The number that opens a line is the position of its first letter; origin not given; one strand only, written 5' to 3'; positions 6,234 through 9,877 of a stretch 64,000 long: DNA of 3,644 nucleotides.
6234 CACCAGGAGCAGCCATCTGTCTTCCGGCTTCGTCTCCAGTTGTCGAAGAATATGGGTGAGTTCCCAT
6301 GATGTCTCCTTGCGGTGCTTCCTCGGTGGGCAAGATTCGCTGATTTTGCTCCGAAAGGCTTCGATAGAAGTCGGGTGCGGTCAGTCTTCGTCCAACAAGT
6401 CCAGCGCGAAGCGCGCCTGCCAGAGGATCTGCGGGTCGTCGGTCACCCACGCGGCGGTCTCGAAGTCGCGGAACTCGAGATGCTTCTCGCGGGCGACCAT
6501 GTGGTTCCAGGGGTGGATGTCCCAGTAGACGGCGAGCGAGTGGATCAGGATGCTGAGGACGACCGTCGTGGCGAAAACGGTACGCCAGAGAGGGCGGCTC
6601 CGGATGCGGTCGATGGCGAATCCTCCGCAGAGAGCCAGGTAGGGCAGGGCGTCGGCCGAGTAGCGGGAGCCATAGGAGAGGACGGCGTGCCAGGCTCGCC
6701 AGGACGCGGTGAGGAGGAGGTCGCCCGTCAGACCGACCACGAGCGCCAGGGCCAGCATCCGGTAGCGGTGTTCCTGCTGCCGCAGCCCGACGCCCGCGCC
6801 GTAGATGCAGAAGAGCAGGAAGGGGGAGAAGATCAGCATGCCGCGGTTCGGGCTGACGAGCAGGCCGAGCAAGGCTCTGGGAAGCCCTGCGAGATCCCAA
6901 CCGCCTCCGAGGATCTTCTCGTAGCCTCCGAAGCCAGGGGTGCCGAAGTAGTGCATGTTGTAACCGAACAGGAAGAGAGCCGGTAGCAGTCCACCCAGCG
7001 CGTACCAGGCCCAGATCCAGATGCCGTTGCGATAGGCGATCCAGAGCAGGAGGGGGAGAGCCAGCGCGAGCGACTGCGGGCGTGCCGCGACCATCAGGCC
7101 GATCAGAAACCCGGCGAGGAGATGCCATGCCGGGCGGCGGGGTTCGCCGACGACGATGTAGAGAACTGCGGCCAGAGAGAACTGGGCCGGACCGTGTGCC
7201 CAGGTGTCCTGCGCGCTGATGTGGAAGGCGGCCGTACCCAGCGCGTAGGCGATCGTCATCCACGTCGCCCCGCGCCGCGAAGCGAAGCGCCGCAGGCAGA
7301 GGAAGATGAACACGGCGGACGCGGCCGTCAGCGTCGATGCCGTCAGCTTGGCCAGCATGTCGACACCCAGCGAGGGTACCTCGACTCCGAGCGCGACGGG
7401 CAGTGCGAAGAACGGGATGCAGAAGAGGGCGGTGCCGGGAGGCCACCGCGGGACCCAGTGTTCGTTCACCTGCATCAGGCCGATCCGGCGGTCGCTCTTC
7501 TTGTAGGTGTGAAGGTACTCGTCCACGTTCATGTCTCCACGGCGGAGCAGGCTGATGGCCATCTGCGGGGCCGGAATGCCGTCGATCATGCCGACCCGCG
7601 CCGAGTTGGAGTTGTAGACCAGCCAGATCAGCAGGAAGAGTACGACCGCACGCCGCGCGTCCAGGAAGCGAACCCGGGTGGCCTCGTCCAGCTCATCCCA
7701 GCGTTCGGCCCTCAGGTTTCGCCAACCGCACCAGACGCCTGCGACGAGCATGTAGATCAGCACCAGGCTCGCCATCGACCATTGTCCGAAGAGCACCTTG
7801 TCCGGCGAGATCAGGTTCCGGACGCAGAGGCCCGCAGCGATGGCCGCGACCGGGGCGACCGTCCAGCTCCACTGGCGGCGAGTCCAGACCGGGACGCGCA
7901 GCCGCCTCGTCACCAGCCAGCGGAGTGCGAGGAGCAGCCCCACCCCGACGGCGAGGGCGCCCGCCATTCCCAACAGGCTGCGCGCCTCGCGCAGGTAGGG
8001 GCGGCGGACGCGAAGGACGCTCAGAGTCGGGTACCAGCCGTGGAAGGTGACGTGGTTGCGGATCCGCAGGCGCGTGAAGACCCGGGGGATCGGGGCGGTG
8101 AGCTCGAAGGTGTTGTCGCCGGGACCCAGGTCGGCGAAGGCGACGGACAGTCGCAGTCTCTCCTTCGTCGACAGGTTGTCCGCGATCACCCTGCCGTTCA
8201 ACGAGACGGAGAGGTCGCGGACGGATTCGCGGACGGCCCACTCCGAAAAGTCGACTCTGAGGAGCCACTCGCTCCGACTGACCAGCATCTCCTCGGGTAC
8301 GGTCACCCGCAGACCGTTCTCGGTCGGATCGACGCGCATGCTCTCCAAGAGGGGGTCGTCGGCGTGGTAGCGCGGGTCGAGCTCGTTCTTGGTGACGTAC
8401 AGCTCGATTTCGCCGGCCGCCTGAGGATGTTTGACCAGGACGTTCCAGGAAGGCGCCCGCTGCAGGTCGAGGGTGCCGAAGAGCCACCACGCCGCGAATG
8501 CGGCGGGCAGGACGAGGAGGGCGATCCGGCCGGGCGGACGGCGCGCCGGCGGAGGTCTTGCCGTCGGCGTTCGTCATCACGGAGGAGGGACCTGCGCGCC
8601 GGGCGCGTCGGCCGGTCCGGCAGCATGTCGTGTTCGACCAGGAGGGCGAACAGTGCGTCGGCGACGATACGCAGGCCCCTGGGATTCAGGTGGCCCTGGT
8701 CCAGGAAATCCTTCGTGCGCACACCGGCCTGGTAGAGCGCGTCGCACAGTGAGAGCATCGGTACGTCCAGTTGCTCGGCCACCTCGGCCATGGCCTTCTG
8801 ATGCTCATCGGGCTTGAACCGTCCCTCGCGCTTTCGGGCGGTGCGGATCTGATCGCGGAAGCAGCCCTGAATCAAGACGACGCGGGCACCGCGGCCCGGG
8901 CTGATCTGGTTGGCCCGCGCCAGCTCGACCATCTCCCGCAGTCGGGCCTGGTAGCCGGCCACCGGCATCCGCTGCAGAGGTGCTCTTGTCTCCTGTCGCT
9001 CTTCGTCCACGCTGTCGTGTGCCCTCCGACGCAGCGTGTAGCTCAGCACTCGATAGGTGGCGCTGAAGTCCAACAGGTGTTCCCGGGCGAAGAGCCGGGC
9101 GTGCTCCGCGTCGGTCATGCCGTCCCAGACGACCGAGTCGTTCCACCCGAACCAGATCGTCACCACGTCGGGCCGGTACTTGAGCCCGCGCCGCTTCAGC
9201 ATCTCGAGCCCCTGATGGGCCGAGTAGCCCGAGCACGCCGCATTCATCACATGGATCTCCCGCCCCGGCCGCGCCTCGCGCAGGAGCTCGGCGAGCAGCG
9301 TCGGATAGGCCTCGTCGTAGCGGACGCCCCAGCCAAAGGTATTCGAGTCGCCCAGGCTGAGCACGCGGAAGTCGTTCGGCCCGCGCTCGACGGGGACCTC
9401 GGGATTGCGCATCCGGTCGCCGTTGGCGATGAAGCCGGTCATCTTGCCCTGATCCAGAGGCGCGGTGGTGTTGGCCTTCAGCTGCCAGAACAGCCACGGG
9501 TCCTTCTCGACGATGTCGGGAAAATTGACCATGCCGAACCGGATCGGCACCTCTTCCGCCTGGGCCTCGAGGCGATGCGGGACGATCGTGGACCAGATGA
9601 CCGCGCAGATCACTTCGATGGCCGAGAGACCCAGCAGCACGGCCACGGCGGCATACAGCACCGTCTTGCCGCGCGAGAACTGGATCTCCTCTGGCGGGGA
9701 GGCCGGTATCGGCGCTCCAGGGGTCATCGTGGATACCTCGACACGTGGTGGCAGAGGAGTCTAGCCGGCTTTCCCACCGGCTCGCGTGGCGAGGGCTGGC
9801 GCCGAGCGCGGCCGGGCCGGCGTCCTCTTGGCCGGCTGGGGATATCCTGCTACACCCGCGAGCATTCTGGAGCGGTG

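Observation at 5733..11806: Compact arn-like lipid-linked pentose glycosylation locus lacking the amination branch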

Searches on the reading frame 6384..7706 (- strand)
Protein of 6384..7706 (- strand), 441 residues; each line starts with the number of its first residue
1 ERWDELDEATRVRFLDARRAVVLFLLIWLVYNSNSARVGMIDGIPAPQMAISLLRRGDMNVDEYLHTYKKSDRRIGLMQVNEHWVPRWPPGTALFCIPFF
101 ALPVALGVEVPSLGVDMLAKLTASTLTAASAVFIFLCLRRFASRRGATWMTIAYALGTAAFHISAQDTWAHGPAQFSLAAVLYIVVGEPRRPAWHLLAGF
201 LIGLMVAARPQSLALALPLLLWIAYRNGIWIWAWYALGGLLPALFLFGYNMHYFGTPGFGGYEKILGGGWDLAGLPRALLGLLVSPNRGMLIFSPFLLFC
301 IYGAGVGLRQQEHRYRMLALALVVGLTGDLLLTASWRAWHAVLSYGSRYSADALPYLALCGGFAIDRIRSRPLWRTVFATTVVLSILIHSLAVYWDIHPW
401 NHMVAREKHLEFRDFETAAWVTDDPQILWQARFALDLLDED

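Call 38: find_homologous_proteins(query=A2, max_evalue=0.001)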
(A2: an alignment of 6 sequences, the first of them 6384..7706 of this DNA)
Query A2 (6 sequences) (441 aa, profile of the alignment): 73 proteins with E <= 0.001 among 8000 candidates.
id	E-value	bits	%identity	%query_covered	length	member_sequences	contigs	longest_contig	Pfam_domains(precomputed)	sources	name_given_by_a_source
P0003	5.5e-211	719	83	100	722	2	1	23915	-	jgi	-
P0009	1.3e-203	695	78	100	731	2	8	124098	-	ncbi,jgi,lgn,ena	-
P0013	3.0e-201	687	87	100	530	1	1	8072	-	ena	-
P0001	5.3e-201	686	92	100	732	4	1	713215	-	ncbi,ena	-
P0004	3.6e-199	680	82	100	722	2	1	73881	-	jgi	-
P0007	4.3e-199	680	79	100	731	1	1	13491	-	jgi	jgi:hypothetical protein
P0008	3.2e-198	677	78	100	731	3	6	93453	-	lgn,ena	-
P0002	4.7e-198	677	88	100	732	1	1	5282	-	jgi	jgi:hypothetical protein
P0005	4.0e-197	673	83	100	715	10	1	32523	-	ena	-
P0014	1.8e-195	668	81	100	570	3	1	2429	-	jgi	jgi:hypothetical protein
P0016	3.2e-189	647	81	100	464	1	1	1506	-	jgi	jgi:hypothetical protein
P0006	7.5e-189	646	81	100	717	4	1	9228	-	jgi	jgi:hypothetical protein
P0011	1.1e-186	639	77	100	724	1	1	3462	-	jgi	jgi:hypothetical protein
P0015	1.1e-185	636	78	98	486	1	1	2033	-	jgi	jgi:hypothetical protein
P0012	4.1e-185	634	79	100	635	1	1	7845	-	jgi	jgi:hypothetical protein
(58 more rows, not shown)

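Call 41: search_protein_families(library=pfam, alignment_id=A3, max_evalue=0.01)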
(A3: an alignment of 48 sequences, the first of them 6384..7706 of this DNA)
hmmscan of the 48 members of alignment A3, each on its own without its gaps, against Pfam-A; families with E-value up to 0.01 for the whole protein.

A. member 1, window:6384-7706:- (441 aa): 0 families

B. families by the number of members that match (of 48 scanned): 4 families
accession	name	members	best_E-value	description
PF13231.12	PMT_2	10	1e-05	Dolichyl-phosphate-mannose-protein mannosyltransferase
PF02366.24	PMT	5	6.3e-08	Dolichyl-phosphate-mannose-protein mannosyltransferase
PF03901.23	Glyco_transf_22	2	1.6e-06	Alg9-like mannosyltransferase family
PF20108.4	DUF6498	1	0.00034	Family of unknown function (DUF6498)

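Call 46: search_protein_families(library=pfam, proteins=[window:6384-7706:-], max_evalue=10)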
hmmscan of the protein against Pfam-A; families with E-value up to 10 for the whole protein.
window:6384-7706:- (441 aa): 0 families

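Call 51: predict_structure(alignment_id=A3)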
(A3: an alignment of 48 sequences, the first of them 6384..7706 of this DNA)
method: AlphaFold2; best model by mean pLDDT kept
length: 441 residues; sequences in the alignment: 48
mean_pLDDT: 92.7   pTM: 0.93
mean pLDDT of the five models: 92.7, 92.4, 91.9, 91.8, 91.8
residues with pLDDT >= 90: 348; 70-90: 81; 50-70: 12; < 50: 0
segments of 3 or more residues with pLDDT < 50: none
pLDDT, mean of each block of 10 residues (from residue 1): 80 96 98 78 90 95 85 79 91 97 93 90 97 98 98 98 92 97 90 96 96 96 95 96 95 87 78 93 96 98 98 97 98 92 86 97 98 98 97 89 90 86 94 90 67
secondary structure, 60 per line:
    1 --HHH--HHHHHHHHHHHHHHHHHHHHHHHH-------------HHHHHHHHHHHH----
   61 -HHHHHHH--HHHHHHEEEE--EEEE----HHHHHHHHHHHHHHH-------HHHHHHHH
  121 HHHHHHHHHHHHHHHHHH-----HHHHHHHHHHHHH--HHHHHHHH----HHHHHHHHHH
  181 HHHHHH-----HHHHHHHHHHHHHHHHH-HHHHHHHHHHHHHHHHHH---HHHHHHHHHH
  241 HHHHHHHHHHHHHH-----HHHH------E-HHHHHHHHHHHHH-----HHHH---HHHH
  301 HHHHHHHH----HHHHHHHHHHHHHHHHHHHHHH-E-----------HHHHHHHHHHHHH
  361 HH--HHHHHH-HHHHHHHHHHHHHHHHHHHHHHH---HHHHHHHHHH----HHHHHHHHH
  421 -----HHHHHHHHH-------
elements in order: H8-31 H45-56 H62-68 H71-76 E77-80 E83-86 H91-105 H113-138 H144-156 H159-166 H171-186 H192-208 H210-227 H231-254 H260-263 H272-284 H290-293 H297-308 H313-334 H348-362 H365-370 H372-394 H398-407 H412-420 H426-434

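Call 55: fold_search(model_id=the predicted structure, library=pdb)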
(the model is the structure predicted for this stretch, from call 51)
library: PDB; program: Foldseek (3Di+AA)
matches with E <= 10: 472; with E <= 0.001: 6
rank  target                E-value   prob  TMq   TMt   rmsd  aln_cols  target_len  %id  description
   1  5f15                  3.1e-05  1.00  0.52  0.44  12.5       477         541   12  Crystal Structure of ArnT from Cupriavidus metallidurans bound to Undecaprenyl phosphate (released 2016-02-17)
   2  3waj                  7.7e-05  1.00  0.47  0.29  15.1       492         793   11  Crystal structure of the Archaeoglobus fulgidus oligosaccharyltransferase (O29867_ARCFU) complex with Zn and sulfate (released 2013-10-30)
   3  7e9s_A                1.2e-04  1.00  0.46  0.27  15.3       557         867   11  Archaeal oligosaccharyltransferase AglB from Archaeoglobus fulgidus in complex with an inhibitory peptide and a dolich (released 2021-09-08)
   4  6s7t_A                1.6e-04  1.00  0.55  0.37  11.5       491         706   12  Cryo-EM structure of human oligosaccharyltransferase complex OST-B (released 2019-12-18)
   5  9s6t_A                2.9e-04  1.00  0.52  0.49   6.3       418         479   13  Ternary cryo-EM structure of chicken ALG12 with Dol25-PP-GlcNAc2Man7, Dol25-P-Man, and Fab (released 2026-03-18)
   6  3wak                  4.6e-04  1.00  0.46  0.26  16.2       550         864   11  Crystal structure of the Archaeoglobus fulgidus oligosaccharyltransferase (O29867_ARCFU) in the apo form (released 2013-10-30)
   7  9s6s_A                1.3e-03  1.00  0.54  0.45   9.0       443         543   10  Ternary cryo-EM structure of human ALG9 with Dol25-PP-GlcNAc2Man6, Dol25-P-Man and Fab (released 2026-03-18)
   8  9n9j_I                1.3e-03  1.00  0.50  0.34  12.3       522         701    9  Structure of a GRP94 folding intermediate engaged with a CCDC134- and FKBP11-bound secretory translocon (released 2025-11-19)
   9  8pn9_A                1.4e-03  1.00  0.52  0.37  12.2       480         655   10  Structure of human oligosaccharyltransferase OST-A complex bound to NGI-1 (released 2024-05-08)
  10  5ogl_A                2.2e-03  1.00  0.46  0.31   9.2       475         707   10  Structure of bacterial oligosaccharyltransferase PglB in complex with an acceptor peptide and an lipid-linked oligosac (released 2017-10-25)
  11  9ub7_B                2.4e-03  1.00  0.42  0.46  14.9       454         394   14  Structure of glycosylphosphatidylinositol transamidase,state 1 (released 2026-04-08)
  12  6ftg_5                4.1e-03  1.00  0.50  0.37  13.3       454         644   12  Subtomogram average of OST-containing ribosome-translocon complexes from canine rough microsomal membranes (released 2018-03-21)
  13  6ezn_F                5.1e-03  1.00  0.50  0.36  12.9       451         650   12  Cryo-EM structure of the yeast oligosaccharyltransferase (OST) complex (released 2018-01-17)
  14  9s6r_A                5.4e-03  1.00  0.43  0.48  10.0       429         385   11  Ternary cryo-EM structure of yeast ALG3 with Dol25-PP-GlcNAc2Man5, Dol25-P-Man, and Fab (released 2026-03-18)
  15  6s7o_A                5.6e-03  1.00  0.48  0.34  12.6       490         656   10  Cryo-EM structure of human oligosaccharyltransferase complex OST-A (released 2019-12-18)
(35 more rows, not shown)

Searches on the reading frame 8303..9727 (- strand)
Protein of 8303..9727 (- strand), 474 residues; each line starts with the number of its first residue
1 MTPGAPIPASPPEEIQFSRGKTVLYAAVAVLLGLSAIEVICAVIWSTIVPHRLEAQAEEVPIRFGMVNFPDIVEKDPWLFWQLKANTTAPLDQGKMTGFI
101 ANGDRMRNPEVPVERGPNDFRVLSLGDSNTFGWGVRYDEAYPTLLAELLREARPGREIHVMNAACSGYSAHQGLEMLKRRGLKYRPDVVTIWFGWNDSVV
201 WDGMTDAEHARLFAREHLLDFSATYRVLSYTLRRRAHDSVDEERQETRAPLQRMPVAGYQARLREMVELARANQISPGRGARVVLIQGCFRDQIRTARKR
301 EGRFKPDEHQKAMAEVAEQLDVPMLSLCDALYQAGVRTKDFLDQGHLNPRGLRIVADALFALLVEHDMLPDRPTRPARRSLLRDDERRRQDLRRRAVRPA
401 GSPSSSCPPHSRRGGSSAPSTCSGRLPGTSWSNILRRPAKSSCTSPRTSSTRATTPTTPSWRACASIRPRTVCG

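Call 5: search_protein_families(library=pfam, proteins=[window:8303-9727:-], max_evalue=0.01)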
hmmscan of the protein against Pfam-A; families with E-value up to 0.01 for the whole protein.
window:8303-9727:- (474 aa): 3 families
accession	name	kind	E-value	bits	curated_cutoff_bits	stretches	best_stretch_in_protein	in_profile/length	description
PF13472.12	Lipase_GDSL_2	-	2.2e-22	80.8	32.9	1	125-353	2-177/178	GDSL-like Lipase/Acylhydrolase family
PF00657.28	Lipase_GDSL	-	8.2e-09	36.3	23.6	1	123-359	2-208/208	GDSL-like Lipase/Acylhydrolase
PF25182.1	NonGDSL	-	4.9e-05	23.2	80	1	120-192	28-100/220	Non-GDSL lipase-like family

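Call 15: search_protein_families(library=ncbifam, proteins=[window:8303-9727:-], max_evalue=0.01)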
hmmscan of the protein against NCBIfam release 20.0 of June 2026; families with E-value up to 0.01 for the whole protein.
window:8303-9727:- (474 aa): 1 family
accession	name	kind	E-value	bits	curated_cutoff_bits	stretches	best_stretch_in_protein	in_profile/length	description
NF007819.1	PRK10528.1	equivalog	4e-07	29.9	270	1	122-199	31-106/210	multifunctional acyl-CoA thioesterase I/protease I/lysophospholipase L1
